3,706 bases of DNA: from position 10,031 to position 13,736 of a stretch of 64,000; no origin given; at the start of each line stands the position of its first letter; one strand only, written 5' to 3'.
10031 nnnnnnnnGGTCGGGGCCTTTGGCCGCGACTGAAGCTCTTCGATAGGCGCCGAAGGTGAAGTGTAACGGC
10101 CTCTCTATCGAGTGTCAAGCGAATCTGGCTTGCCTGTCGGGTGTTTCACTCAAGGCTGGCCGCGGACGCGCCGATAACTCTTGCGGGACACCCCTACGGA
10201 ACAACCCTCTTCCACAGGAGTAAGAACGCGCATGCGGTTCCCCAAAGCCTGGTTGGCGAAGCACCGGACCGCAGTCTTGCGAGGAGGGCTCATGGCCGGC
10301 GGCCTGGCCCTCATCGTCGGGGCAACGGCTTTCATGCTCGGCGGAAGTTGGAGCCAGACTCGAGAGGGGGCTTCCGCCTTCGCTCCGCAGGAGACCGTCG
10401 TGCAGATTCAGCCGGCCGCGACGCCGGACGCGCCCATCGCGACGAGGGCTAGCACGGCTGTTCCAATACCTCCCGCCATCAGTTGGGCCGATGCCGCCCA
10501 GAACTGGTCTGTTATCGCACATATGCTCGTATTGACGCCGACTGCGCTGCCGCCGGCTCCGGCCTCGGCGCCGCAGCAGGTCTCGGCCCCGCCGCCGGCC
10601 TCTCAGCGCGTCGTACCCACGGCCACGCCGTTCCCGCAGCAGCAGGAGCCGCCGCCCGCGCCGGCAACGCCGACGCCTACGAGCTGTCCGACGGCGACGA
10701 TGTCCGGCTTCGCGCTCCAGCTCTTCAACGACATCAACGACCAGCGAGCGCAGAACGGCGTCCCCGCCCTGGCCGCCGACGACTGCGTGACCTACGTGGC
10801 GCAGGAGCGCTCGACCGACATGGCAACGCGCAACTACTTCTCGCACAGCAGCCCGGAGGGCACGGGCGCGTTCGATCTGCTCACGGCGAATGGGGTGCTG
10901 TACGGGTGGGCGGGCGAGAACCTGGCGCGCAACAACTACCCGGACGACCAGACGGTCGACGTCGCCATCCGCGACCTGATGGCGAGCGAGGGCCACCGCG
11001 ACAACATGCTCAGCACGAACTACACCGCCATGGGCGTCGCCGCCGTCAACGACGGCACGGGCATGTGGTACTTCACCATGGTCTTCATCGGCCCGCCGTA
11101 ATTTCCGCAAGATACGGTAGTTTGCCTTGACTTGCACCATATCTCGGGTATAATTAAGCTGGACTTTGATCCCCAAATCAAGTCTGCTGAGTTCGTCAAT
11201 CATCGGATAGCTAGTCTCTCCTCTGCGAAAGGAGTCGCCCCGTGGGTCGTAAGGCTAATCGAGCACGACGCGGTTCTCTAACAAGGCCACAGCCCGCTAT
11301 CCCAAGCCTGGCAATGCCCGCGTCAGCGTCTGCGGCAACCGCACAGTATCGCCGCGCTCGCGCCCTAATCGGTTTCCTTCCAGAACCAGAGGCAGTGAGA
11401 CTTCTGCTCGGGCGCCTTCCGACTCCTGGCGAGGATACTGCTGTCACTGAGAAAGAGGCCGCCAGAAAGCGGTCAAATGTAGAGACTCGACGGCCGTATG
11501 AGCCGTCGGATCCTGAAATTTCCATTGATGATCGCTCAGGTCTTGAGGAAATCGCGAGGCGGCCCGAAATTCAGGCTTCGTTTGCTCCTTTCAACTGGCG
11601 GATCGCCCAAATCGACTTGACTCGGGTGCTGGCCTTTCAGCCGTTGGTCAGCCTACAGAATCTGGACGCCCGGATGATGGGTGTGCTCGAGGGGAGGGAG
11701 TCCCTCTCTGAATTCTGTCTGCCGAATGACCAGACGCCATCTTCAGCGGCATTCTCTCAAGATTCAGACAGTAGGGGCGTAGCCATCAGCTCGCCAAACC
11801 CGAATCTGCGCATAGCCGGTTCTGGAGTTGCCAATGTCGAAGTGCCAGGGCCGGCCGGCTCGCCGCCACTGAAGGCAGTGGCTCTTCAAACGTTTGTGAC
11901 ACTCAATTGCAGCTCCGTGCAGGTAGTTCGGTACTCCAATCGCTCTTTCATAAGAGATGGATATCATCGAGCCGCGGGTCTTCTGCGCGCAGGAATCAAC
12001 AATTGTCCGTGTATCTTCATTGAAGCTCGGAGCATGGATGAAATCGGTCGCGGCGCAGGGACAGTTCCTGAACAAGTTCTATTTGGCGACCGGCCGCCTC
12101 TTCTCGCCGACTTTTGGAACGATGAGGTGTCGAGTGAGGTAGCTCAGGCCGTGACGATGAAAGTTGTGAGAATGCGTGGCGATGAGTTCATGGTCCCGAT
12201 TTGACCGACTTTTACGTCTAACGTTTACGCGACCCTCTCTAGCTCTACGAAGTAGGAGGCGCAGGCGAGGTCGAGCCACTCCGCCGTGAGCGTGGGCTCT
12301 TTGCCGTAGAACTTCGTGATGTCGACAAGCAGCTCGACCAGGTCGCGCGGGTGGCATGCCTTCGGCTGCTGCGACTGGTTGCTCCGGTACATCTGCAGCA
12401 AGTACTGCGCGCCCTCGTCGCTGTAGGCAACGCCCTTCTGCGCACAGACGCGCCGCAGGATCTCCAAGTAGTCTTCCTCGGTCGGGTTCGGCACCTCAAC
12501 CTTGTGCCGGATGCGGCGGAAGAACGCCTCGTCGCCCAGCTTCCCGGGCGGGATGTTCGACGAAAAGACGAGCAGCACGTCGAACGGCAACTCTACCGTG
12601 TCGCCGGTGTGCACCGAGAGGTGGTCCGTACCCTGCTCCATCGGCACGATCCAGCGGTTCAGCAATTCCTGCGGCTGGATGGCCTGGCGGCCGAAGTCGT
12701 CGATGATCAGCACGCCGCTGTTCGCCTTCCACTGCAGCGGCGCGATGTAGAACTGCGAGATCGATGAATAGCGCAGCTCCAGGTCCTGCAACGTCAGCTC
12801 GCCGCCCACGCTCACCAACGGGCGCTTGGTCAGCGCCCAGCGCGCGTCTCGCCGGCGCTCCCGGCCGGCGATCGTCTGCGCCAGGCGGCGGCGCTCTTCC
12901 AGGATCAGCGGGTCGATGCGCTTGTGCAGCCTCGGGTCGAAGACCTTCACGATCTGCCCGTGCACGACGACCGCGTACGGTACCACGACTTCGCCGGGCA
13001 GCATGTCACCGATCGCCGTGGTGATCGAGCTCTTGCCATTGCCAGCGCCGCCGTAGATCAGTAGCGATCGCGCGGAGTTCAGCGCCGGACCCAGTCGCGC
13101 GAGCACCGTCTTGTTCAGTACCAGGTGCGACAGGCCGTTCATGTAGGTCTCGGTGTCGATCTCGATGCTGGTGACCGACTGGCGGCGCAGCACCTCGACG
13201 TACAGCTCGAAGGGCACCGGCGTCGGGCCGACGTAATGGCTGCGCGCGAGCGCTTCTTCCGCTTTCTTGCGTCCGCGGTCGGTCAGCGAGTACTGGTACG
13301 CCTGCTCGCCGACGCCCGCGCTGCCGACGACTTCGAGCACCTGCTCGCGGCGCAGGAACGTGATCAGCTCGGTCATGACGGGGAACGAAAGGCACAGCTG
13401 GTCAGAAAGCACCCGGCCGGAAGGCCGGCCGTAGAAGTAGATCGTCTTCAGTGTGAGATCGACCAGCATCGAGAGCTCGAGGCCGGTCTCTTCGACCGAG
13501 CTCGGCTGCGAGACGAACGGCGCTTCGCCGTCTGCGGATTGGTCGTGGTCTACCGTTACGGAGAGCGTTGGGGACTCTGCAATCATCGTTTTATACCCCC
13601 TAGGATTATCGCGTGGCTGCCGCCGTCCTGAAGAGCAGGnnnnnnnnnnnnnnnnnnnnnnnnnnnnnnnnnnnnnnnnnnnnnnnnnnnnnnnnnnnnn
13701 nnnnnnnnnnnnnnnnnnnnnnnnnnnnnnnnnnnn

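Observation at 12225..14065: Two-gene operon: 141-aa unknown protein plus a 453-aa wHTH-AAA+ NTPase with IstB/DnaC-like Walker motifs but no transposase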

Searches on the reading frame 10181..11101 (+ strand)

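Call 3: search_protein_families(library=pfam, proteins=[window:10181-11101:+], max_evalue=0.1)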
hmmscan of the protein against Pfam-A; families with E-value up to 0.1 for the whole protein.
window:10181-11101:+ (306 aa): 1 family
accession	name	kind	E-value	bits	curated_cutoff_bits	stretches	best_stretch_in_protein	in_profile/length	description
PF00188.32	CAP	-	1.8e-18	67.9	21.1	1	183-302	2-117/117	Cysteine-rich secretory protein family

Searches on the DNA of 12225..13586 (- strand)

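Call 65: search_rna_families(sources=[L006, L001, L002, L008], threshold=evalue, max_evalue=0.05, show_alignments=4)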
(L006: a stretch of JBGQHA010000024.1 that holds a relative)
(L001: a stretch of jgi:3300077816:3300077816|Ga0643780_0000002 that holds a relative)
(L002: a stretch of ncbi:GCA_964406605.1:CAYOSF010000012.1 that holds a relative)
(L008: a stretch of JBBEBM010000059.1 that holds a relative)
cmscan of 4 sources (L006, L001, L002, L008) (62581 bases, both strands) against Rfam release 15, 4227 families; matches with E-value up to 0.05: 4.
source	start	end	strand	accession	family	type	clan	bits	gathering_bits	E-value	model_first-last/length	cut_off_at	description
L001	6978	7058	+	RF03168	c-di-GMP-I-UAU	Cis-reg; riboswitch;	CL00126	41.3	65.9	2e-05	1-81/81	no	c-di-GMP-I-UAU riboswitch aptamer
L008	4082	4164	+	RF01051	c-di-GMP-I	Cis-reg; riboswitch;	CL00126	39.3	35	0.00035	1-87/87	no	c-di-GMP-I riboswitch aptamer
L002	7222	7306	+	RF01051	c-di-GMP-I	Cis-reg; riboswitch;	CL00126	34.8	35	0.0043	1-87/87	no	c-di-GMP-I riboswitch aptamer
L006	8978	9066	+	RF03167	c-di-GMP-I-GGC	Cis-reg; riboswitch;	CL00126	27.9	59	0.019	1-80/80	no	c-di-GMP-I-GGC riboswitch aptamer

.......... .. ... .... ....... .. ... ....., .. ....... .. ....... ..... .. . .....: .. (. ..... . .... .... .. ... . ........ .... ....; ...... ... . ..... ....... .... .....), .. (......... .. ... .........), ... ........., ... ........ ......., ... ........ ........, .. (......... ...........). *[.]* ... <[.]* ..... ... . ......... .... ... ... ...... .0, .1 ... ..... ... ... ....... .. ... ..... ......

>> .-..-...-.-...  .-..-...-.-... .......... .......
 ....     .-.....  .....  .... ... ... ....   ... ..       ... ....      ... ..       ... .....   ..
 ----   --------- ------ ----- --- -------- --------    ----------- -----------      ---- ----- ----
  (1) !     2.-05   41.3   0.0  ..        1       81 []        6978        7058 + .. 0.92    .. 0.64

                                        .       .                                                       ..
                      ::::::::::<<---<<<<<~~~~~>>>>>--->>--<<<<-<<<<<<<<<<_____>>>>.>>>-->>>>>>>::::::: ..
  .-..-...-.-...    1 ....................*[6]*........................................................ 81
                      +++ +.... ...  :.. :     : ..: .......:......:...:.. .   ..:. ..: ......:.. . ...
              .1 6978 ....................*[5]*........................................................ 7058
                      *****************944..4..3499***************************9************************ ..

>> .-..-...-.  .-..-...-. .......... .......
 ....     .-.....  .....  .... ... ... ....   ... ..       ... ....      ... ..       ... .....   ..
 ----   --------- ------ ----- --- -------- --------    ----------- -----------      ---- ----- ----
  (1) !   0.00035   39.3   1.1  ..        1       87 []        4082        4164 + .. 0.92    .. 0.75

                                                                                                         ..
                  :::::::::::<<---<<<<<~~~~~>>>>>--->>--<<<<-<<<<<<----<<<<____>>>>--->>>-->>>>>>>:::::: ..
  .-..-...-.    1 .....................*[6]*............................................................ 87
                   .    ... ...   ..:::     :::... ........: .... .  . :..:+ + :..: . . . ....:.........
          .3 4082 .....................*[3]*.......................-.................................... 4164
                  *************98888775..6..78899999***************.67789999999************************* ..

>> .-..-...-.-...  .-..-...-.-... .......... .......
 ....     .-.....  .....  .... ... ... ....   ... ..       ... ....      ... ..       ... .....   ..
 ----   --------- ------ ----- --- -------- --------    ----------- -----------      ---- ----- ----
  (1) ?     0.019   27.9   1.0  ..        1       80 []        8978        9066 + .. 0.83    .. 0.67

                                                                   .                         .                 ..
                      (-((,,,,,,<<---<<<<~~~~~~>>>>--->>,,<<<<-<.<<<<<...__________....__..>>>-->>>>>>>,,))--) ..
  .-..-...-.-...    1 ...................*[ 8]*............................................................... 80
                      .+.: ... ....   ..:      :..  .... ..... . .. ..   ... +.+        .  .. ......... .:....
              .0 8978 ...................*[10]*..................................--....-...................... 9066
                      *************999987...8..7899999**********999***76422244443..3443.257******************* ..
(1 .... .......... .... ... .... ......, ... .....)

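Call 69: search_rna_families(sources=[L004, L009, L013, L012], threshold=evalue, max_evalue=0.05)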
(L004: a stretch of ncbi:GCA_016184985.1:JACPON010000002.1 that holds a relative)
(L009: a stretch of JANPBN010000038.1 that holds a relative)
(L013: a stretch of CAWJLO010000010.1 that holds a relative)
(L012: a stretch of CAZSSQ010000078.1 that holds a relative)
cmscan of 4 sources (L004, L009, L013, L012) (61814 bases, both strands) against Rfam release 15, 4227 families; matches with E-value up to 0.05: 0.
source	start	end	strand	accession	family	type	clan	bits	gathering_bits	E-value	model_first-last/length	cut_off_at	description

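Call 70: search_rna_families(sources=[L011, L015, L017], threshold=evalue, max_evalue=0.05)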
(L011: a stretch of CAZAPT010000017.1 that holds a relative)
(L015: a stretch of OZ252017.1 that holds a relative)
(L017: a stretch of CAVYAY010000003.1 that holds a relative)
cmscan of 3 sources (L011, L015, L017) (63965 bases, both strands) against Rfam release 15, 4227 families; matches with E-value up to 0.05: 0.
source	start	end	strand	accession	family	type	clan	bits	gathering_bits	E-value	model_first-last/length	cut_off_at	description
